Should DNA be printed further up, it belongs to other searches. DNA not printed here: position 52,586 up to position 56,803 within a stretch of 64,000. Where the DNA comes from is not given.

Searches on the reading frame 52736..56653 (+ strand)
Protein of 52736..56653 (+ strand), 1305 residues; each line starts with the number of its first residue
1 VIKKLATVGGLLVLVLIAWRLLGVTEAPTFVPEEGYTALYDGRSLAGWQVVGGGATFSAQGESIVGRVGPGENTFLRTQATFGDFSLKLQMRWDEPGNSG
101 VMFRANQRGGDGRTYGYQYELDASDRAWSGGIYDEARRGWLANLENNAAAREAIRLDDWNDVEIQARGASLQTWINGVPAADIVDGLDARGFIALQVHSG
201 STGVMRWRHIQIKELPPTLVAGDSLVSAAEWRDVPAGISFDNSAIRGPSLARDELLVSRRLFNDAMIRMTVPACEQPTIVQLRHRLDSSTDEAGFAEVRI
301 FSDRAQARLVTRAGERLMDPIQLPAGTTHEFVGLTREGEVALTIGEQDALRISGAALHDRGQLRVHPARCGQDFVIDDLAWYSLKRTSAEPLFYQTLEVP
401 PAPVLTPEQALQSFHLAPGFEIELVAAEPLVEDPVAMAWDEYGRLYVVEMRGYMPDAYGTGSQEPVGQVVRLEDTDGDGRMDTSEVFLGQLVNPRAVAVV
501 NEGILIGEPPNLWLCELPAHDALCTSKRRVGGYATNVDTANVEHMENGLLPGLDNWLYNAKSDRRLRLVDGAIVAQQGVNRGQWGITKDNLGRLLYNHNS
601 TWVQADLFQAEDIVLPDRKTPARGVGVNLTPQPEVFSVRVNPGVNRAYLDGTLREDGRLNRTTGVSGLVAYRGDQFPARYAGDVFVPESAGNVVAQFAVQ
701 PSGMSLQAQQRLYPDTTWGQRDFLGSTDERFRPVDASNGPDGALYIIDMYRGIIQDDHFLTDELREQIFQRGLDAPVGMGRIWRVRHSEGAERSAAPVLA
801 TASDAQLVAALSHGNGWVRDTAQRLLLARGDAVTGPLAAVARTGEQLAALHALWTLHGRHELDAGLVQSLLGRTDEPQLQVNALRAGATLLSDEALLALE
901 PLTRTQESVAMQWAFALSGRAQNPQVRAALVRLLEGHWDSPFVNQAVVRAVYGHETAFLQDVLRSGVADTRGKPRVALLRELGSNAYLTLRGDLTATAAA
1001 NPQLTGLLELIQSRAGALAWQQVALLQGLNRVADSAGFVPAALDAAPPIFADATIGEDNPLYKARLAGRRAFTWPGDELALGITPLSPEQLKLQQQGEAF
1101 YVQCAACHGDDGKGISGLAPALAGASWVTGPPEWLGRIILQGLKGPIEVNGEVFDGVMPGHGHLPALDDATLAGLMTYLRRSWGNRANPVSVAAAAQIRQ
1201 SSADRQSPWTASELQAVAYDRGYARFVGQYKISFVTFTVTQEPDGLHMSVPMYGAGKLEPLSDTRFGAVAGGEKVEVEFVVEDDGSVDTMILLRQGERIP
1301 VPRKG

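Call 9: search_protein_families(library=pfam, proteins=[window:52736-56653:+], max_evalue=0.001)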
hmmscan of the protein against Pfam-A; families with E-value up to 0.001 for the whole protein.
window:52736-56653:+ (1305 aa): 4 families
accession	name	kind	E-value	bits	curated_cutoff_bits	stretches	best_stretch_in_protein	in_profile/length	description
PF23500.1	DUF7133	-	2e-100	337.3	27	1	407-788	2-384/385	Domain of unknown function (DUF7133)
PF06439.18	3keto-disac_hyd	-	5.1e-36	124.9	26.8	1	35-213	1-187/187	3-keto-disaccharide hydrolase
PF00034.26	Cytochrom_C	-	5e-06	28.2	21.3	1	1096-1181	3-88/90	Cytochrome c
PF13442.11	Cytochrome_CBB3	-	6.1e-06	26.9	27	1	1097-1179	6-68/68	Cytochrome C oxidase, cbb3-type, subunit III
